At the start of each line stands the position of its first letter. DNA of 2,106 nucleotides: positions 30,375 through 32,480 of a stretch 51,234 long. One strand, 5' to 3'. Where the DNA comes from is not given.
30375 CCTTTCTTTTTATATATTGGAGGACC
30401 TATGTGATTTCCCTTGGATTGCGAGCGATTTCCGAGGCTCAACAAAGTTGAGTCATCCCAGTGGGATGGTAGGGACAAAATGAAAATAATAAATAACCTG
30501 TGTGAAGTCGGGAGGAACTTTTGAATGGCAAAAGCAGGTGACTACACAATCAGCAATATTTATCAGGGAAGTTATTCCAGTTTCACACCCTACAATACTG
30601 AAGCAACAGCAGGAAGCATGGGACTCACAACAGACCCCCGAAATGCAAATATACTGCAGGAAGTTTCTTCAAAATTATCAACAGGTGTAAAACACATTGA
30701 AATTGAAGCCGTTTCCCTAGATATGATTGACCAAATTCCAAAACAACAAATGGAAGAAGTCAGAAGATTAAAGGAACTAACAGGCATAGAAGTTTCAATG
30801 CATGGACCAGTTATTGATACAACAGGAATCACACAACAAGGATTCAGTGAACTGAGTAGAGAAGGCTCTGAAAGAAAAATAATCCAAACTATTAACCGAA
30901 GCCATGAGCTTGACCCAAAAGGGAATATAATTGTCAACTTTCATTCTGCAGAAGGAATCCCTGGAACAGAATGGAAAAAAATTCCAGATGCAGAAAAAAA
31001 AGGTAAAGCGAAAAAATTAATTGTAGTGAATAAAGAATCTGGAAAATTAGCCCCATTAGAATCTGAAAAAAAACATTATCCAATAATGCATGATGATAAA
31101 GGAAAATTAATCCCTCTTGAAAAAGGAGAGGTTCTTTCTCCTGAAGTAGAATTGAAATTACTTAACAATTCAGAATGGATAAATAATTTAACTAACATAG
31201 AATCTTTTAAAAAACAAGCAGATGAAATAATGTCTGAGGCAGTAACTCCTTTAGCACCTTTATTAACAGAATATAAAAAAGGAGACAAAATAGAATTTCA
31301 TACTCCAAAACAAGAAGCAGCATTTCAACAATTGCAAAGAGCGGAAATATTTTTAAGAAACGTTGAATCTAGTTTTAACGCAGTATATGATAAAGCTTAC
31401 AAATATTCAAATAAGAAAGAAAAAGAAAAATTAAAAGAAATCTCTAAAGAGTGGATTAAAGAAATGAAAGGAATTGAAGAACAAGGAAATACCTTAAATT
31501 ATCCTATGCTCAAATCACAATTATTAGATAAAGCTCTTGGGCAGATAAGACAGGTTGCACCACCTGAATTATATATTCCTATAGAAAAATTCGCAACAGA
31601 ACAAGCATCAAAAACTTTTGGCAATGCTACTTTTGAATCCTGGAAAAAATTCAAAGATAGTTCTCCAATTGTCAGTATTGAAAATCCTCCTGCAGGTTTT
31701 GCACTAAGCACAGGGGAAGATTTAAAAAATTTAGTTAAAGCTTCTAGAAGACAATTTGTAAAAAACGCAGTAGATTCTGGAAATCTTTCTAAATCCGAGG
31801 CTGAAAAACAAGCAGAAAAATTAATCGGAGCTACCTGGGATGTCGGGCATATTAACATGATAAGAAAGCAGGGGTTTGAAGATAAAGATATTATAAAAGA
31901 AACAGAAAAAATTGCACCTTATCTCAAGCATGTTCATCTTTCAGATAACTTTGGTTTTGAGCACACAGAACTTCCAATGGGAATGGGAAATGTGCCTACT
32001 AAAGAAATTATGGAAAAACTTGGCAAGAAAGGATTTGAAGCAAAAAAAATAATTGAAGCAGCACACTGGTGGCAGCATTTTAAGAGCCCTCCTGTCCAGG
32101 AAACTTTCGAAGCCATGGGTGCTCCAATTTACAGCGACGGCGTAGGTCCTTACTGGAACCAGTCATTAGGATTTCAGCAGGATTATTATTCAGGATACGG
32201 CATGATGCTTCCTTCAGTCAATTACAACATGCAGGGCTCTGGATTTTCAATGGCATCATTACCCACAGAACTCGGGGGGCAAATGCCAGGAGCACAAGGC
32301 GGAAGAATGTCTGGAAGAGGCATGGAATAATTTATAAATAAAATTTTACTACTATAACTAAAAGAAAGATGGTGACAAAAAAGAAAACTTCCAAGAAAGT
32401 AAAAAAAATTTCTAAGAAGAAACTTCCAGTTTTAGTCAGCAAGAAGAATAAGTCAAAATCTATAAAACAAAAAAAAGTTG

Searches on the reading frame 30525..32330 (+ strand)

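Call 44: search_protein_families(library=pfam, proteins=[window:30525-32330:+], max_evalue=0.001)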
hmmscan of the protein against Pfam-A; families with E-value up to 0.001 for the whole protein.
window:30525-32330:+ (601 aa): 1 family
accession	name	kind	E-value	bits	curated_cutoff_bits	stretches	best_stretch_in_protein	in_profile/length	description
PF01261.30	AP_endonuc_2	-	6.1e-14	52.7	31.1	1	371-512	110-229/249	Xylose isomerase-like TIM barrel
